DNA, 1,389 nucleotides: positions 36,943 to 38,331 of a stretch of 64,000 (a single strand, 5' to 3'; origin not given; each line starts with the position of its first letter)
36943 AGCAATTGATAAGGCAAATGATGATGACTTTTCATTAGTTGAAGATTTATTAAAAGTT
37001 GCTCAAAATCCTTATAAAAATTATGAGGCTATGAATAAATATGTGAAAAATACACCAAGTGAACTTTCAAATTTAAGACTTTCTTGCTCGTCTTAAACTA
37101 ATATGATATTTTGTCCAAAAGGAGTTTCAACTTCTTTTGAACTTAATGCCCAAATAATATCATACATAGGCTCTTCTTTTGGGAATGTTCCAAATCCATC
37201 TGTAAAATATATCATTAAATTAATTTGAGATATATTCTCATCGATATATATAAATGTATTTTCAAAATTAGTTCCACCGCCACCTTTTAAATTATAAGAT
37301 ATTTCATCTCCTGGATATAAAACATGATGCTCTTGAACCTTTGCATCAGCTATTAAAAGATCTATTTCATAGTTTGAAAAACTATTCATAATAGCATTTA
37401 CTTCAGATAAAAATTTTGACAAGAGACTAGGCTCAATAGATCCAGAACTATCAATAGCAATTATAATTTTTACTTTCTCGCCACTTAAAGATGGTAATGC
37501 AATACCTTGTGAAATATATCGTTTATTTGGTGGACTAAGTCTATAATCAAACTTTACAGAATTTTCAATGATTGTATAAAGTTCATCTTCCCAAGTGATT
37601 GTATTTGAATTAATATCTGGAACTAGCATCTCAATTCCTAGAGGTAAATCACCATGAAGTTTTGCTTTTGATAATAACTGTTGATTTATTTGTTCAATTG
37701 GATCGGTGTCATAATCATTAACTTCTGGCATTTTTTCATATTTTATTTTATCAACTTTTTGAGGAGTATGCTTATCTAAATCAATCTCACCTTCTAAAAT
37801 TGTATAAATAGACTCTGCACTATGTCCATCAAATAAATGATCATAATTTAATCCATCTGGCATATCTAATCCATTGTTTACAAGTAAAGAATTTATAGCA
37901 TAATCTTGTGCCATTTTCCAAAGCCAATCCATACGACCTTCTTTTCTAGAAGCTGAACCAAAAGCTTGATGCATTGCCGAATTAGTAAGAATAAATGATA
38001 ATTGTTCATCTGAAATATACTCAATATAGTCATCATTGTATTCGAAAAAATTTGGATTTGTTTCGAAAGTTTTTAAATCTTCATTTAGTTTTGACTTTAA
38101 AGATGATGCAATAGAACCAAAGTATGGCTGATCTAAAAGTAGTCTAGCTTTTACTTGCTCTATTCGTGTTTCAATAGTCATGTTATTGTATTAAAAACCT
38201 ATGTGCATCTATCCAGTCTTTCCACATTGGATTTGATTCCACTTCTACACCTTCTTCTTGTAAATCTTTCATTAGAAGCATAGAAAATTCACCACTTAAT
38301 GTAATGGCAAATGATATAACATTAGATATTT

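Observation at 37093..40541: Translationally coupled triad: BRCT-like/LRV-repeat protein, MoxR-type AAA+ ATPase, VWA (DUF2201-like) protein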

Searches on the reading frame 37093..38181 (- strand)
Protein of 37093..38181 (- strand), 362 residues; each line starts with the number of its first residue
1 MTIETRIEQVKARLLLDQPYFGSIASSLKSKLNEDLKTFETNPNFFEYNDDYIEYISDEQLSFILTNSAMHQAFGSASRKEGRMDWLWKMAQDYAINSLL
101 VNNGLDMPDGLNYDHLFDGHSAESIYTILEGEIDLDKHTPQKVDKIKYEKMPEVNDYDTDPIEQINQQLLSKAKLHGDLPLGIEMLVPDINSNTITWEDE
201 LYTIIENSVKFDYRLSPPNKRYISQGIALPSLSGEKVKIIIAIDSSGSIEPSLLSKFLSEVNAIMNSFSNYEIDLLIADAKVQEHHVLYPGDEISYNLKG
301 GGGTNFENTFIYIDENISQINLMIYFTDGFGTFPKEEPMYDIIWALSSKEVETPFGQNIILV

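Call 3: search_protein_families(library=pfam, proteins=[window:37093-38181:-], max_evalue=1)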
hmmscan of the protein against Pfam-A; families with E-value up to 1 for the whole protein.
window:37093-38181:- (362 aa): 2 families
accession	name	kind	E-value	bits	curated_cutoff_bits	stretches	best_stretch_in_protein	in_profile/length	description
PF13203.12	DUF2201_N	-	3.3e-22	79.8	23.2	1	4-232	3-270/271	Putative metallopeptidase domain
PF09967.15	DUF2201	-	2.8e-19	69.9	26.4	1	239-360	1-121/123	VWA-like domain (DUF2201)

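Call 4: search_protein_families(library=ncbifam, proteins=[window:37093-38181:-], max_evalue=1)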
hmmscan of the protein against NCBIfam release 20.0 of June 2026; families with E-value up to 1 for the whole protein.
window:37093-38181:- (362 aa): 0 families

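Call 6: search_protein_families(library=padloc, proteins=[window:37093-38181:-], max_evalue=1)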
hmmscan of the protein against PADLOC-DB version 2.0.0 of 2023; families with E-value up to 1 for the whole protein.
window:37093-38181:- (362 aa): 0 families
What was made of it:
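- Protein 1 and the VWA protein have no PADLOC hit (call 6).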

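Call 15: search_solved_structures(query=window:37093-38181:-, max_evalue=1, show_alignments=2)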
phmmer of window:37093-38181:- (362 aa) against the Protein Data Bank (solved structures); distinct sequences matched with E-value up to 1: 4.
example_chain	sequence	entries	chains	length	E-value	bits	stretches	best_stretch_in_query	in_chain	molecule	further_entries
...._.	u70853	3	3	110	0.13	14.5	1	41-99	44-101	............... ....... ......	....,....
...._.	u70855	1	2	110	0.14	14.5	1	41-101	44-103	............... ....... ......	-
4qhi_A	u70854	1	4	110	0.18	14.1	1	42-99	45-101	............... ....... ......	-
3mil_A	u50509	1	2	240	0.88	11.8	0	36-78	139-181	Isoamyl acetate-hydrolyzing esterase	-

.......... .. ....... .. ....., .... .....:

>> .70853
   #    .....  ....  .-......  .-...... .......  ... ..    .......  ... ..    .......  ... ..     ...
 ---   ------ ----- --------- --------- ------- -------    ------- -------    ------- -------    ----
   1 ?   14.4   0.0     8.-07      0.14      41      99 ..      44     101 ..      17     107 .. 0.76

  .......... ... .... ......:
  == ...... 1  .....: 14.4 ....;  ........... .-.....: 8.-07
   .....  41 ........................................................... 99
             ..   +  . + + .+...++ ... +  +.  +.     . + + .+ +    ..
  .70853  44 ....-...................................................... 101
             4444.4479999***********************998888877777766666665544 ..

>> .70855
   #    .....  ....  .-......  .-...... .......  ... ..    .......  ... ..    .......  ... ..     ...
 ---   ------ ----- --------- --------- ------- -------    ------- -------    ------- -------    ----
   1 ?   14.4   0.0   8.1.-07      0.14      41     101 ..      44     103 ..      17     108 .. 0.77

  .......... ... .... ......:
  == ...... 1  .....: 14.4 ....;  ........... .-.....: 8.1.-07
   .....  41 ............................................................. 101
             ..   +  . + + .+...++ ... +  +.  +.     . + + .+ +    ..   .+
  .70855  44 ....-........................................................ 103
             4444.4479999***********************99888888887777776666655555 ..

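Call 28: find_homologous_proteins(query=window:37093-38181:-, max_evalue=0.001)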
Query window:37093-38181:- (362 aa): 213 proteins with E <= 0.001 among 3433 candidates; the best 120 are listed.
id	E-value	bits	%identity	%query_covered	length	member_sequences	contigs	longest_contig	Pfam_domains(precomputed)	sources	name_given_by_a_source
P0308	1.8e-228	776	98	100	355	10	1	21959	PF13203.13,PF09967.16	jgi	-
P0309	5.4e-186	636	77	99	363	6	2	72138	PF13203.13,PF09967.16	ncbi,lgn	-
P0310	8.8e-170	583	68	99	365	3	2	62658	PF13203.13,PF09967.16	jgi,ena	-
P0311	3.4e-168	577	68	99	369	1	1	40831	PF13203.13,PF09967.16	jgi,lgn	-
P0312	6.9e-168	576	68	99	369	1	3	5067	PF13203.13,PF09967.16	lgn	-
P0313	1.7e-167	575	68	99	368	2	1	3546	PF13203.13,PF09967.16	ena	-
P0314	1.8e-166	572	69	99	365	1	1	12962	PF13203.13,PF09967.16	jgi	-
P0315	3.5e-166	571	68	99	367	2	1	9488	PF13203.13,PF09967.16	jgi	jgi:predicted metal-dependent peptidase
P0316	4.1e-166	570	68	99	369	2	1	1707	PF13203.13,PF09967.16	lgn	-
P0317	5.8e-166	570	69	99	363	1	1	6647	PF13203.13,PF09967.16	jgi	jgi:predicted metal-dependent peptidase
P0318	9.3e-166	569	67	99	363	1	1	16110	PF13203.13,PF09967.16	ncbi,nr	ncbi:MAG: VWA-like domain-containing protein [Campylobacterota bacterium]|nr:VWA-like domain-contain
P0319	3.5e-165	567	68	99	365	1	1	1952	PF13203.13,PF09967.16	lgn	-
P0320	6.7e-165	566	68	99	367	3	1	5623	PF13203.13,PF09967.16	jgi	jgi:predicted metal-dependent peptidase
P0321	7.7e-165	566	67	99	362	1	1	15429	PF13203.13,PF09967.16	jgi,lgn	jgi:predicted metal-dependent peptidase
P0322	1.9e-164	565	69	99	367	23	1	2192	PF13203.13,PF09967.16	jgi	-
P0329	4.4e-163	560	68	99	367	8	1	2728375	PF13203.13,PF09967.16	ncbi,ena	-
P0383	2.2e-149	515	63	99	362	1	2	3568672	PF13203.13,PF09967.16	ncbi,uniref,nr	ncbi:DUF2201 family putative metallopeptidase [Poseidonibacter lekithochrous]|uniref:vWA domain-cont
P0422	1.4e-123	431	52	99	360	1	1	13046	PF13203.13,PF09967.16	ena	-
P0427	9.5e-115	402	54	99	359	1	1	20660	PF13203.13,PF09967.16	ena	-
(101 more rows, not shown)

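Call 30: find_encoding_contigs(protein=P0329, flank=8000, max_places=2)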
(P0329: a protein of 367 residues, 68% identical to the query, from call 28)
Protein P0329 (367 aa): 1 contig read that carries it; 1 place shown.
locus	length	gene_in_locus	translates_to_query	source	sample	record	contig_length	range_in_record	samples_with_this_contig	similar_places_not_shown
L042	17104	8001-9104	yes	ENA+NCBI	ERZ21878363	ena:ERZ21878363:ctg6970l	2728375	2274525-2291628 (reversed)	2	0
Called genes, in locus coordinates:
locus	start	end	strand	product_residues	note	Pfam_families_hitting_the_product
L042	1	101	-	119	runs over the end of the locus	PF02579:Nitro_FeMo-Co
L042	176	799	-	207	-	PF14681:UPRTase, PF00156:Pribosyltran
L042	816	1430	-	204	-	PF01135:PCMT, PF00398:RrnaAD (faint), PF01209:Ubie_methyltran (weak), PF01189:Methyltr_RsmB-F (weak), PF13847:Methyltransf_31, PF13649:Methyltransf_25 (weak)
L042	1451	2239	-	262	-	PF03372:Exo_endo_phos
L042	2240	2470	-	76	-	-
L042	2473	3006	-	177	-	PF00255:GSHPx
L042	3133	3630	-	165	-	-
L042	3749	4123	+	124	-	PF10543:ORF6N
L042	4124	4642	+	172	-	-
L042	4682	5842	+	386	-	PF00155:Aminotran_1_2, PF00266:Aminotran_5 (faint), PF01041:DegT_DnrJ_EryC1 (faint), PF01053:Cys_Met_Meta_PP (weak)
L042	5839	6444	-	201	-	PF09997:DUF2238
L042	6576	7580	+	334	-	PF00158:Sigma54_activat (faint), PF00004:AAA (faint), PF07726:AAA_3, PF07728:AAA_5 (weak)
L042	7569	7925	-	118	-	-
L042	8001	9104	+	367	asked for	PF13203:DUF2201_N, PF09967:DUF2201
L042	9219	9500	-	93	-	-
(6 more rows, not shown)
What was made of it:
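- In one genome the ATPase-VWA pair sits next to hypF and NiFe-hydrogenase genes (call 30).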

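Call 32: search_dna_similar(query=window:37093-38181:-, collection=phages, mode=protein, max_evalue=0.001, max_rows=25)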
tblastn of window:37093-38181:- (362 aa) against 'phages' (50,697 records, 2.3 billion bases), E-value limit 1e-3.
Records with a match: 523; places in all: 523; records where one place covers at least 80% of the query: 378.
Best place of each record, by identity: <60% 523.
By first word of the organism name: Escherichia 112; Vibrio 71; Klebsiella 69; Erwinia 35; Salmonella 34; Pseudomonas 29; Achromobacter 17; Rhizobium 17; Pectobacterium 16; Cronobacter 11; and 33 more.
By host as written in the record: - 75; Escherichia coli 39; Klebsiella pneumoniae 31; Achromobacter xylosoxidans I2BC 12; Erwinia amylovora 11; Cronobacter sakazakii 11; Escherichia sp. 8; Vibrio splendidus 8; and 171 more.
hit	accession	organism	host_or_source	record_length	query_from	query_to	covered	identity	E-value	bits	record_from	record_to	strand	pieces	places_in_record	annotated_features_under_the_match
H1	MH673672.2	Thermus phage phiFa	Thermus thermophilus HB27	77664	1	362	100%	28.8%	7e-45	170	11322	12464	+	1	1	hypothetical protein (x2)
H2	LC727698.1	Pseudomonas phage sp. 30-3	Pseudomonas aeruginosa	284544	2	359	99%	29.0%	5e-38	150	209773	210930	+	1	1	hydrolase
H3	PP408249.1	Pseudomonas phage vB_Pa-PAC2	Pseudomonas aeruginosa PAO1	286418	2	359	99%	29.0%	5e-38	150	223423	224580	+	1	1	Zn-dependent hydrolase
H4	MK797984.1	Pseudomonas phage vB_PaeM_PA5oct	-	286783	2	359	99%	29.0%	5e-38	150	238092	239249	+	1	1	hypothetical protein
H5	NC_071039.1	Pseudomonas phage vB_PaeM_PA5oct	-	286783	2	359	99%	29.0%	5e-38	150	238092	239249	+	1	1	HNH endonuclease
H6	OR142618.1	Pseudomonas phage Callisto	Pseudomonas aeruginosa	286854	2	359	99%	29.0%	5e-38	150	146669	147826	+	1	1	hypothetical protein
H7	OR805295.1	Pseudomonas phage Paride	Pseudomonas aeruginosa PAO1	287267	2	359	99%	29.0%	5e-38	150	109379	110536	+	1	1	homing endonuclease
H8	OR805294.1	Pseudomonas phage Ettore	Pseudomonas aeruginosa PAO1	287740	2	359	99%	29.0%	5e-38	150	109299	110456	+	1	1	homing endonuclease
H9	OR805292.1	Pseudomonas phage Cassandra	Pseudomonas aeruginosa PAO1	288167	2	359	99%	29.0%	5e-38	150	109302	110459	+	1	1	homing endonuclease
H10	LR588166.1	Pseudomonas phage vB_PaeM_MIJ3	-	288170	2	359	99%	29.0%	5e-38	150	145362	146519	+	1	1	DNA repair ATPase: DNA repair ATPase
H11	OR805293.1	Pseudomonas phage Deifobo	Pseudomonas aeruginosa PAO1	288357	2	359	99%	29.0%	5e-38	150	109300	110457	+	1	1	homing endonuclease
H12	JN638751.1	Bacillus phage G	Bacillus megaterium str. ATCC 43725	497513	1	361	100%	28.6%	2e-40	157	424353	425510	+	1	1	576: gp576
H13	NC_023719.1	Bacillus phage G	Bacillus megaterium str. ATCC 43725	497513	1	361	100%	28.6%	2e-40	157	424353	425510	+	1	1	576: HNH endonuclease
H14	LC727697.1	Pseudomonas phage sp. 30-2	Pseudomonas aeruginosa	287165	2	359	99%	28.7%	4e-38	150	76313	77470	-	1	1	hydrolase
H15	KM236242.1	Escherichia phage Pollock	Escherichia coli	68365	20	359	94%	28.9%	3e-26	115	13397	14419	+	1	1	metallopeptidase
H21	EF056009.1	Escherichia phage N4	Escherichia coli K-12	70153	1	359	99%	26.1%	3e-14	80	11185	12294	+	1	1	gp25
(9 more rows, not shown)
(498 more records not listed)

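Call 34: get_annotated_region(hit=H21, flank=5000)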
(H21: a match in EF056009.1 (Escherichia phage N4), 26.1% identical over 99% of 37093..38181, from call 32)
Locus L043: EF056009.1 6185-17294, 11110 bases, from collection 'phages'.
description: Escherichia phage N4, complete genome.
organism: Escherichia phage N4 (NCBI taxid 2886925)
taxonomy: Viruses; Duplodnaviria; Heunggongvirae; Uroviricota; Caudoviricetes; Schitoviridae; Enquatrovirinae; Enquatrovirus; Enquatrovirus N4
host: Escherichia coli K-12; source: -; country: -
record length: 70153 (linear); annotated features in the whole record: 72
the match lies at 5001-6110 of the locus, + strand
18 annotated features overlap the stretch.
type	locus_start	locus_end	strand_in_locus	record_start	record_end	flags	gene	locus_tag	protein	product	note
CDS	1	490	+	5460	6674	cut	-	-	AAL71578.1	RNAP2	-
CDS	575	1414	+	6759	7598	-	-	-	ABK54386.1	32 kDa protein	32 kD VP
CDS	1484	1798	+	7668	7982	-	-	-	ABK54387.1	gp18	similar to P22 gp17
CDS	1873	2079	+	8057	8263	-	-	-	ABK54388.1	gp19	-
CDS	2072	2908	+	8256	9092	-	-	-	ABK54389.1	gp20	similar to Yersinia pestis protein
CDS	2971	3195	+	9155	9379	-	-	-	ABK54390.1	gp21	-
CDS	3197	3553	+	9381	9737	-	-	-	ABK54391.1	gp22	-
CDS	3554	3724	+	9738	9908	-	-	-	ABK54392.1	gp23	-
CDS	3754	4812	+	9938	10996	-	-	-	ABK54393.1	gp24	similar to S. coel. protein 1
CDS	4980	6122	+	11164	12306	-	-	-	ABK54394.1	gp25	similar to S. coel. protein 2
CDS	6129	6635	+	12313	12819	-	-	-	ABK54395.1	dCTP deaminase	-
CDS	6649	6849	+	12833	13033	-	-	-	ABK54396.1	gp27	-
CDS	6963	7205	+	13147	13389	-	-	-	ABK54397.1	gp28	-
CDS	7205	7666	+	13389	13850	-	-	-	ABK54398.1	gp29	-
CDS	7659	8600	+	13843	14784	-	-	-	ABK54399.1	gp30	-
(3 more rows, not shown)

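Call 35: get_annotated_region(hit=H1, flank=5000)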
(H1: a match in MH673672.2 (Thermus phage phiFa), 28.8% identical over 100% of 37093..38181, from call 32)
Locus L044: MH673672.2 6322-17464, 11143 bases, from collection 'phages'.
description: Thermus phage phiFa, complete genome.
organism: Thermus phage phiFa (NCBI taxid 1400796)
taxonomy: Viruses; Duplodnaviria; Heunggongvirae; Uroviricota; Caudoviricetes
host: Thermus thermophilus HB27; source: hot spring water; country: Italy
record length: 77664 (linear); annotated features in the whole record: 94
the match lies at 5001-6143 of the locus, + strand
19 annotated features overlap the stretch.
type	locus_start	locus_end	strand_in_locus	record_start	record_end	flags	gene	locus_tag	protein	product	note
repeat_region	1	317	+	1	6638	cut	-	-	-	-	5' long terminal repeat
CDS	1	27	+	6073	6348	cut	-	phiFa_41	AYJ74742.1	hypothetical protein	-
CDS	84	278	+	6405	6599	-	-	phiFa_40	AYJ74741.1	hypothetical protein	-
CDS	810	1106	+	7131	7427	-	-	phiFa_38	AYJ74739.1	hypothetical protein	-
CDS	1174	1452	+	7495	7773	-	-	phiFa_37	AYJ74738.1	hypothetical protein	-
CDS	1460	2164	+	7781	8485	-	-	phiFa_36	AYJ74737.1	hypothetical protein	-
CDS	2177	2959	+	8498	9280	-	-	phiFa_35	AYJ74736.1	hypothetical protein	-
CDS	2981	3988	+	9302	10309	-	-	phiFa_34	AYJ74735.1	AAA+ superfamily ATPase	-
CDS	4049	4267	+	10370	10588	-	-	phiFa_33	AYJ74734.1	hypothetical protein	-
CDS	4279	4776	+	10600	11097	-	-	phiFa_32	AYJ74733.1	ribonuclease H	-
CDS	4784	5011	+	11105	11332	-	-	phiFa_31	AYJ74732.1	hypothetical protein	-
CDS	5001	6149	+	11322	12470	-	-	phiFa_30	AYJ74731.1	hypothetical protein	-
CDS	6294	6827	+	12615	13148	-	-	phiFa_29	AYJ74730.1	hypothetical protein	-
CDS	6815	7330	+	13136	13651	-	-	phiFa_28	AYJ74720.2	hypothetical protein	-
CDS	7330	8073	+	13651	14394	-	-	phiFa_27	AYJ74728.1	hypothetical protein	-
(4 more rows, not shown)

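Call 47: search_protein_families(library=phrogs, proteins=[window:37093-38181:-], max_evalue=0.01)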
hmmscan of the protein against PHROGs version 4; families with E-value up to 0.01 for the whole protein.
window:37093-38181:- (362 aa): 2 families
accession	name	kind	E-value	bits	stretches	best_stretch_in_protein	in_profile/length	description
phrog_1314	-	DNA, RNA and nucleotide metabolism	3.2e-67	228.3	1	3-359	11-388/394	HNH endonuclease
phrog_30358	-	unknown function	4e-06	27.9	1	184-357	20-195/204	-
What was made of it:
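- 37093..38181 (-): VWA adaptor (362 aa): zincin-like DUF2201_N + DUF2201 VWA domain. Pfam DUF2201_N at 3.3e-22 (residues 4-232) and DUF2201 at 2.8e-19 (residues 239-360) (call 3). phrog_1314 at 3e-67 (call 47).
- On DUF2201-type VWA protein (N4 gp25 family, phrog_1314): Pfam 79.8 and 69.9 bits against cut-offs of 23.2 and 26.4 (call 3). phrog_1314 at 3e-67 covers residues 3-359 (call 47).
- The closest relatives are phage and plasmid proteins, where a host metalloenzyme client is less obvious (calls 32, 47).
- Tried and rejected: Pfam, NCBIfam, PADLOC and PHROG searches of protein 1 found nothing (calls 3, 4, 6, 47).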

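Call 68: find_encoding_contigs(protein=P0383, flank=6000, max_places=1)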
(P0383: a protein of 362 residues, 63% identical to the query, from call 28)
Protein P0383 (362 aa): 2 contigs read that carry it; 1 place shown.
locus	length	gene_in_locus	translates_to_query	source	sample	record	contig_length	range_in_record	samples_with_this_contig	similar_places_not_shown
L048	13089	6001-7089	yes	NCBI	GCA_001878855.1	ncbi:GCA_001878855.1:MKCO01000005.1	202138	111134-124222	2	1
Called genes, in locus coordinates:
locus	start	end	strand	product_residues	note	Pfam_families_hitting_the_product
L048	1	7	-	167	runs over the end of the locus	-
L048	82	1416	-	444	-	PF07394:DUF1501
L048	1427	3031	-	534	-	PF08811:DUF1800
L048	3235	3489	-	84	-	-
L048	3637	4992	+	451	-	-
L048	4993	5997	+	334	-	PF00004:AAA (weak), PF07726:AAA_3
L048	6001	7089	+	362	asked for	PF13203:DUF2201_N, PF09967:DUF2201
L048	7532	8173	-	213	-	PF00440:TetR_N, PF13972:TetR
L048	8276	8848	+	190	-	-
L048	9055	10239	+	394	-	-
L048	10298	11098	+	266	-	PF02311:AraC_binding, PF00165:HTH_AraC, PF12833:HTH_18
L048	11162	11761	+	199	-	PF01810:LysE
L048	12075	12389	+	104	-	PF00338:Ribosomal_S10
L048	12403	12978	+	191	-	PF00297:Ribosomal_L3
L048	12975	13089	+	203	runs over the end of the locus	PF00573:Ribosomal_L4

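Call 69: find_encoding_contigs(protein=P0427, flank=6000, max_places=1)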
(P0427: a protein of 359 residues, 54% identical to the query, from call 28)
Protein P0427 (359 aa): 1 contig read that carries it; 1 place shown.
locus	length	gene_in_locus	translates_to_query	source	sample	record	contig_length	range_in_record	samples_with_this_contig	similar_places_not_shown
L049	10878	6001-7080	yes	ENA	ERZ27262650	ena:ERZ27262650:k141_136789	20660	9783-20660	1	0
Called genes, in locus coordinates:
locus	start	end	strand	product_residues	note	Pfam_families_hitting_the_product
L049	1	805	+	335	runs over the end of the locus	PF00814:TsaD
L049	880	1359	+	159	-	-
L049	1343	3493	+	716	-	-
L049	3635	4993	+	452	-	-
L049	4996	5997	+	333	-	PF00158:Sigma54_activat (weak), PF00004:AAA (weak), PF07726:AAA_3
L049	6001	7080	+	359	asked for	PF13203:DUF2201_N, PF09967:DUF2201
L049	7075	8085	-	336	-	PF00155:Aminotran_1_2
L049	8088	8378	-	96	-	-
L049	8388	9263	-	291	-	PF02729:OTCace_N, PF00185:OTCace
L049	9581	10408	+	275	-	PF00497:SBP_bac_3, PF09084:NMT1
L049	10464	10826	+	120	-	-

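Call 70: find_encoding_contigs(protein=P0422, flank=6000, max_places=1)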
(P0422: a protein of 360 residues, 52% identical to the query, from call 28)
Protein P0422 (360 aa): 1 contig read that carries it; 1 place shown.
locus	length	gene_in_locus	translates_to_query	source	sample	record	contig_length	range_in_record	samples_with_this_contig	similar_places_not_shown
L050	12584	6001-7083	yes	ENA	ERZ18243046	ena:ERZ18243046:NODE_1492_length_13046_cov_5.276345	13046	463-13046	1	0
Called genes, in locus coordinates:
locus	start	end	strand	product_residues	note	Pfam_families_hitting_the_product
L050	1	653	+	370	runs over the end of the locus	?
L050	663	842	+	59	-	-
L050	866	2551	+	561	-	PF01624:MutS_I, PF05192:MutS_III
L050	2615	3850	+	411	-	PF00488:MutS_V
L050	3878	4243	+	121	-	PF00581:Rhodanese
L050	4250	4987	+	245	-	-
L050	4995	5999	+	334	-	PF00004:AAA (weak), PF07726:AAA_3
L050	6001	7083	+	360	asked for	PF13203:DUF2201_N, PF09967:DUF2201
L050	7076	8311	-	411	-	PF11845:Tll0287-like, PF00990:GGDEF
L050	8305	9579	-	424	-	PF00989:PAS, PF13188:PAS_8 (faint), PF13426:PAS_9, PF08447:PAS_3, PF00990:GGDEF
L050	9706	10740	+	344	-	PF00072:Response_reg, PF13487:HD_5, PF01966:HD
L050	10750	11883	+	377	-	PF08495:FIST, PF10442:FIST_C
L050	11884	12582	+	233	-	?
